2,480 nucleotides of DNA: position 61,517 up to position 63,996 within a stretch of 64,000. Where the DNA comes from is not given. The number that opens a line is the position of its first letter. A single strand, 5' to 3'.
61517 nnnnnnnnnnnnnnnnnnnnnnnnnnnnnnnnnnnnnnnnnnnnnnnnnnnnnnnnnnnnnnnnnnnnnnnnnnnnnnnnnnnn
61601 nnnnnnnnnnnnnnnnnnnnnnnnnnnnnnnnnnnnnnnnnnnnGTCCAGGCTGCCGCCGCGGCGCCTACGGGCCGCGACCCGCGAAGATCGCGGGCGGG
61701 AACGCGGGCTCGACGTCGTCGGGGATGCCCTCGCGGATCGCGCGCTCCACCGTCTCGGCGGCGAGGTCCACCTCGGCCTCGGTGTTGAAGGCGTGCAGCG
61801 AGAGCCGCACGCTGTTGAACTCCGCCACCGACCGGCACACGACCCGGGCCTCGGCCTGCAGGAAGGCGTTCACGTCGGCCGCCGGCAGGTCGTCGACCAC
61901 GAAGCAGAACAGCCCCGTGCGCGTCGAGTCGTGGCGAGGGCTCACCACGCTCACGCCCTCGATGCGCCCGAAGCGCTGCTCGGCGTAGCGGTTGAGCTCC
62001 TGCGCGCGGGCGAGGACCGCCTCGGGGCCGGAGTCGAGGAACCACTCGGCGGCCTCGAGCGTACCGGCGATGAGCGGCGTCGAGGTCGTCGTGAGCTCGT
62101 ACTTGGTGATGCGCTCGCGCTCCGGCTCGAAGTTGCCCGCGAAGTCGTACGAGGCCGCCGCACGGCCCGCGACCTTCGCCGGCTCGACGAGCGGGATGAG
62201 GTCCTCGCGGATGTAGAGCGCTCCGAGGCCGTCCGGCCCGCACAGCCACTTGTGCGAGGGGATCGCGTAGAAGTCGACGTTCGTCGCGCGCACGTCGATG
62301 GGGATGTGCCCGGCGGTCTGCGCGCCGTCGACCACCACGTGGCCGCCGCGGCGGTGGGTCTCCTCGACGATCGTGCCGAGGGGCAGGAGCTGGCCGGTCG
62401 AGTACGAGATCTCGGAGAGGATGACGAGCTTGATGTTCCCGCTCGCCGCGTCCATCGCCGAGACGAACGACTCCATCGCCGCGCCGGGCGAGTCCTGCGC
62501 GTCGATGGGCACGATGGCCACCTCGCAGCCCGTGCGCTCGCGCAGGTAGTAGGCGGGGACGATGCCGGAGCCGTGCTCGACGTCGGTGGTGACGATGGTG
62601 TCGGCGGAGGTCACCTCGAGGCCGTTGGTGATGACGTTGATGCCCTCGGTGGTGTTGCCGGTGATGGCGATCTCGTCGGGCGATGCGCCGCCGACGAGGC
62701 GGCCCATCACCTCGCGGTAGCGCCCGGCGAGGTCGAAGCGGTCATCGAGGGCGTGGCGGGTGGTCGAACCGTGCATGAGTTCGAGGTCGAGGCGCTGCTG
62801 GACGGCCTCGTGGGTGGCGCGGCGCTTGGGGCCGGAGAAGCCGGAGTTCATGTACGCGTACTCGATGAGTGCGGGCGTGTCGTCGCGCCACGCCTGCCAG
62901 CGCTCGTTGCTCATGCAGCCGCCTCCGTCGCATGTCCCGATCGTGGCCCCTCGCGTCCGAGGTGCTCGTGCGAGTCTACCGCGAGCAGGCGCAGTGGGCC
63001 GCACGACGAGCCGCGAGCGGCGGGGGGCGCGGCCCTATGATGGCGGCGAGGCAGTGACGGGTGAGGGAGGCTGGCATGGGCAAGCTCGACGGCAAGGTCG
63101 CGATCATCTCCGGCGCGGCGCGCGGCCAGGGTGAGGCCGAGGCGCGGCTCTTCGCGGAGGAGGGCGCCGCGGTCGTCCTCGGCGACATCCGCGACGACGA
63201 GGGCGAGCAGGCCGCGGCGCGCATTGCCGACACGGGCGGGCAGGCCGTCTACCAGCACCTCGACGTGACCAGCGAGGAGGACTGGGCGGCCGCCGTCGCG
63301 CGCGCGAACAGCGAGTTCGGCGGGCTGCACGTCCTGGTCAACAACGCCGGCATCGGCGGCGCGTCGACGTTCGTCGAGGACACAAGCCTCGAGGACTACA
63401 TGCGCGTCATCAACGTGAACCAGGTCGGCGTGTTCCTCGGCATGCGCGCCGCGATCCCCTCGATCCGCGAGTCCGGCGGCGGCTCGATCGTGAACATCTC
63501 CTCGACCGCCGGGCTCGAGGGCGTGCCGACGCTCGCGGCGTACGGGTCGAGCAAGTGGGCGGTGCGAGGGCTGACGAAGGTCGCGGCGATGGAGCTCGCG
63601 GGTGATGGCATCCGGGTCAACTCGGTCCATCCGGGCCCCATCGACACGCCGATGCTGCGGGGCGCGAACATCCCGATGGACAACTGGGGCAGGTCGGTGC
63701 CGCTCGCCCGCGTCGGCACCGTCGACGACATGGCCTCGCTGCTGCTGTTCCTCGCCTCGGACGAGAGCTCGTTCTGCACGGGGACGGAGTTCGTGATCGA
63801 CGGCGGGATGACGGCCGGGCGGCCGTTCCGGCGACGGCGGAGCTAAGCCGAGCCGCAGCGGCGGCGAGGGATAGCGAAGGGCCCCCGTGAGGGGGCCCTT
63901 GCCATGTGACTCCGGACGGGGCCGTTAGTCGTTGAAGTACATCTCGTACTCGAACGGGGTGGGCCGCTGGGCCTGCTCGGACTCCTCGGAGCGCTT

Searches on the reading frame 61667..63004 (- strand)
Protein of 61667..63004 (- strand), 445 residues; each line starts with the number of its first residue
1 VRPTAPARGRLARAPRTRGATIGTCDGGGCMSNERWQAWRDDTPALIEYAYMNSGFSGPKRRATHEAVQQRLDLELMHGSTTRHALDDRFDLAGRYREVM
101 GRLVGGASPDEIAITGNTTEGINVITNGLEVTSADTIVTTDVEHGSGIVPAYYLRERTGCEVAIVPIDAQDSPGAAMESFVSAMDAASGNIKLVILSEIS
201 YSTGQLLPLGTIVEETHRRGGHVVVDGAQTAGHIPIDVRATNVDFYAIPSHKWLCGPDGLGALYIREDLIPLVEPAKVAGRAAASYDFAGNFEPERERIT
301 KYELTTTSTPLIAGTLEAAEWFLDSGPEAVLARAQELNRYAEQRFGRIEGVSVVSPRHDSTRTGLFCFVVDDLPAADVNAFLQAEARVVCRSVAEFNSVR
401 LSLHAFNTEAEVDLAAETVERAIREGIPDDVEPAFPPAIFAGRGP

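Call 9: search_protein_families(library=pfam, proteins=[window:61667-63004:-])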
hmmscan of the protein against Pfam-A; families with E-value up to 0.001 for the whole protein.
window:61667-63004:- (445 aa): 1 family
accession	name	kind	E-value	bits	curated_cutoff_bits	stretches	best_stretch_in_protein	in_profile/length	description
PF00266.25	Aminotran_5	-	7.4e-55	186.8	21.5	1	92-413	44-369/371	Aminotransferase class-V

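Call 53: search_protein_families(library=ncbifam, proteins=[window:61667-63004:-], max_evalue=0.00001)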
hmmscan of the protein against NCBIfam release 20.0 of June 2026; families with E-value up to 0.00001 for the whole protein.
window:61667-63004:- (445 aa): 20 families
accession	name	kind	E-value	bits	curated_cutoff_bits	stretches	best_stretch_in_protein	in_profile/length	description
TIGR01979.1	sufS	subfamily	4e-49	167.5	475.1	1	95-421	66-397/403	SufS family cysteine desulfurase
TIGR01977.1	am_tr_V_EF2568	hypoth_equivalog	5.2e-38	131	377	1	59-392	11-333/376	cysteine desulfurase family protein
NF041166.1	f2_encap_cargo1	exception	1.2e-36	127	800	1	95-421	293-622/623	family 2A encapsulin nanocompartment cargo protein cysteine desulfurase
NF008126.0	PRK10874.1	equivalog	1.6e-35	123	607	1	37-422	7-395/401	cysteine desulfurase CsdA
TIGR03392.1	FeS_syn_CsdA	equivalog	2.2e-35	122.6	493.6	1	38-393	5-352/398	cysteine desulfurase CsdA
NF006791.0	PRK09295.1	equivalog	7.6e-33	114.2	661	1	97-385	73-354/406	cysteine desulfurase SufS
NF051467.1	peri_mod_PvdN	equivalog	2.8e-26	92.1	650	1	32-420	36-422/425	pyoverdine-tailoring periplasmic protein PvdN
NF040779.1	Sec_lyase_SclA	exception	2.5e-23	82.6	525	1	60-289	12-235/378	selenocysteine lyase SclA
TIGR01976.1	am_tr_V_VC1184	hypoth_equivalog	6.8e-22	78.3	352.35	1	67-389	37-358/401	cysteine desulfurase-like protein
TIGR03402.1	FeS_nifS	equivalog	3.5e-21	75.4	530.75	1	97-268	48-213/379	cysteine desulfurase NifS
TIGR03403.1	nifS_epsilon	equivalog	7.5e-21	74.4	587.7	1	104-274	55-225/382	NifS family cysteine desulfurase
TIGR04343.1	egtE_PLP_lyase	equivalog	1.8e-18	66.5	400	1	101-393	64-334/370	ergothioneine biosynthesis PLP-dependent enzyme EgtE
TIGR03235.1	DNA_S_dndA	equivalog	6.7e-18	65.1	480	1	97-268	48-215/353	cysteine desulfurase DndA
NF010611.0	PRK14012.1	equivalog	3e-17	62.6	548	1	97-267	57-222/406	IscS subfamily cysteine desulfurase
TIGR02006.1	IscS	equivalog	6.2e-16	58.4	643.2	1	97-267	53-218/402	IscS subfamily cysteine desulfurase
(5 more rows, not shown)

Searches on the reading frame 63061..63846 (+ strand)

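Call 9: search_protein_families(library=pfam, proteins=[window:63061-63846:+])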
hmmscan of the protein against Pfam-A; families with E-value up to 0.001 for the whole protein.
window:63061-63846:+ (261 aa): 3 families
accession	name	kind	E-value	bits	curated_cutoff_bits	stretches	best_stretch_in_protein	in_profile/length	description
PF13561.12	adh_short_C2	-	2.2e-68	230.8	27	1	18-251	1-236/236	Enoyl-(Acyl carrier protein) reductase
PF00106.31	adh_short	-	2.7e-57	193.9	26.6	1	12-201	1-189/195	short chain dehydrogenase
PF08659.16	KR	-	1.5e-06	28.7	22.6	1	15-165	4-153/180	KR domain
